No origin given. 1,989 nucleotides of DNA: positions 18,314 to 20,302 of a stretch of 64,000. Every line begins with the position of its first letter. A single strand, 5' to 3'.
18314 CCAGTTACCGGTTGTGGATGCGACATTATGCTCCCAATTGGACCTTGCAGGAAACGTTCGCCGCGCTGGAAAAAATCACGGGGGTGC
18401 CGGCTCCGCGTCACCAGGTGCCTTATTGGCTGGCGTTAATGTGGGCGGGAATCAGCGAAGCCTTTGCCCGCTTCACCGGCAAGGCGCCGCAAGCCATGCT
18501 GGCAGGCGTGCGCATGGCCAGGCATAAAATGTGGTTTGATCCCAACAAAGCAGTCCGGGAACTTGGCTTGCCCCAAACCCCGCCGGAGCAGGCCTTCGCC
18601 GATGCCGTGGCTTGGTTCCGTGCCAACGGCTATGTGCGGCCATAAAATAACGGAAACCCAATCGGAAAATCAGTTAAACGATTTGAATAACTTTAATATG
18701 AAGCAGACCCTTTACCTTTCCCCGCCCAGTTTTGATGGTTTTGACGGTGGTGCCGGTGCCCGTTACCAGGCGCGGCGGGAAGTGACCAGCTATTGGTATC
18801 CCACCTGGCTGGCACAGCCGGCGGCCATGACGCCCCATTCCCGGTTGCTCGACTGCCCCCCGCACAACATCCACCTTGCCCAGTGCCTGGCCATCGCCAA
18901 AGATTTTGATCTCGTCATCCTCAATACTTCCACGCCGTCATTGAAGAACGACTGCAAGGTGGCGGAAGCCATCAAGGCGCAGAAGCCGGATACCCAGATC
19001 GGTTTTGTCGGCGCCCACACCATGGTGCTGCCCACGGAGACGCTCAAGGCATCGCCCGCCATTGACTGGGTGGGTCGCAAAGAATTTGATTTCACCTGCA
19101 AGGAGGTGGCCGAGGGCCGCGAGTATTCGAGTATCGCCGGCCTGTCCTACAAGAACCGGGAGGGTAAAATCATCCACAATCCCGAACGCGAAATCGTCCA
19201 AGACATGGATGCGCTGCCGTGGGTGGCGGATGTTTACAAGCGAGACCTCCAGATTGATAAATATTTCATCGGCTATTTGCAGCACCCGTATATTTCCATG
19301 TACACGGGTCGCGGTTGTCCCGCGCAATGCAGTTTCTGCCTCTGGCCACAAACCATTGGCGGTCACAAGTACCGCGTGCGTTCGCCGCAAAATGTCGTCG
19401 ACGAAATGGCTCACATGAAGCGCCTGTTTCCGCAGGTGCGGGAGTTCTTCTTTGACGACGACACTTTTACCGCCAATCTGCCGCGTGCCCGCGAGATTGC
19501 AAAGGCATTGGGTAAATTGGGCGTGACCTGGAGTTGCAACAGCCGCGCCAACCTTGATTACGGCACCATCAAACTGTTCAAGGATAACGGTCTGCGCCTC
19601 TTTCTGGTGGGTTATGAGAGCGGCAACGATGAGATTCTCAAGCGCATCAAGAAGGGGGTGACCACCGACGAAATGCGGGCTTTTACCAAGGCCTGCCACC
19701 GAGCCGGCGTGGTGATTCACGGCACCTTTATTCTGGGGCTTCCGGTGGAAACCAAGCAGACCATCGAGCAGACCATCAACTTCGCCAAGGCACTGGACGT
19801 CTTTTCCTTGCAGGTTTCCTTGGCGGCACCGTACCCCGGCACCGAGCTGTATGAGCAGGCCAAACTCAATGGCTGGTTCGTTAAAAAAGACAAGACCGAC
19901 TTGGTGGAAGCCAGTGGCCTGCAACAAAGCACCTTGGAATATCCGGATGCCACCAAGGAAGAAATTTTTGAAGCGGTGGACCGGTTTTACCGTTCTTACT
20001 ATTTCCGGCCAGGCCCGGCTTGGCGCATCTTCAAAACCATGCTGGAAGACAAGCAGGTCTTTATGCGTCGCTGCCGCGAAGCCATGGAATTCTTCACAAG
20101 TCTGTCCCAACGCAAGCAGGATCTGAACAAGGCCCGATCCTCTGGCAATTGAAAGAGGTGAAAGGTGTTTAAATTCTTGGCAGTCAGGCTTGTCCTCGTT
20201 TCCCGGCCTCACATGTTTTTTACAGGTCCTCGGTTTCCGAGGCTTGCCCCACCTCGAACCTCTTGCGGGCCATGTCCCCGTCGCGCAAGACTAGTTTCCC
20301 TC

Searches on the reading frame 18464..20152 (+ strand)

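Call 44: search_protein_families(library=pfam, proteins=[window:18464-20152:+], max_evalue=0.00001)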
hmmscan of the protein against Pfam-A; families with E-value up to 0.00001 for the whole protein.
window:18464-20152:+ (562 aa): 2 families
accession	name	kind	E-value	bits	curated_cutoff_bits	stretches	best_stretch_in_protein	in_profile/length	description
PF04055.27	Radical_SAM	-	8.4e-22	78.5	29.5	1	280-441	2-166/166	Radical SAM superfamily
PF02310.24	B12-binding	-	3.7e-07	30.4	32.1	1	106-214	7-119/121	B12 binding domain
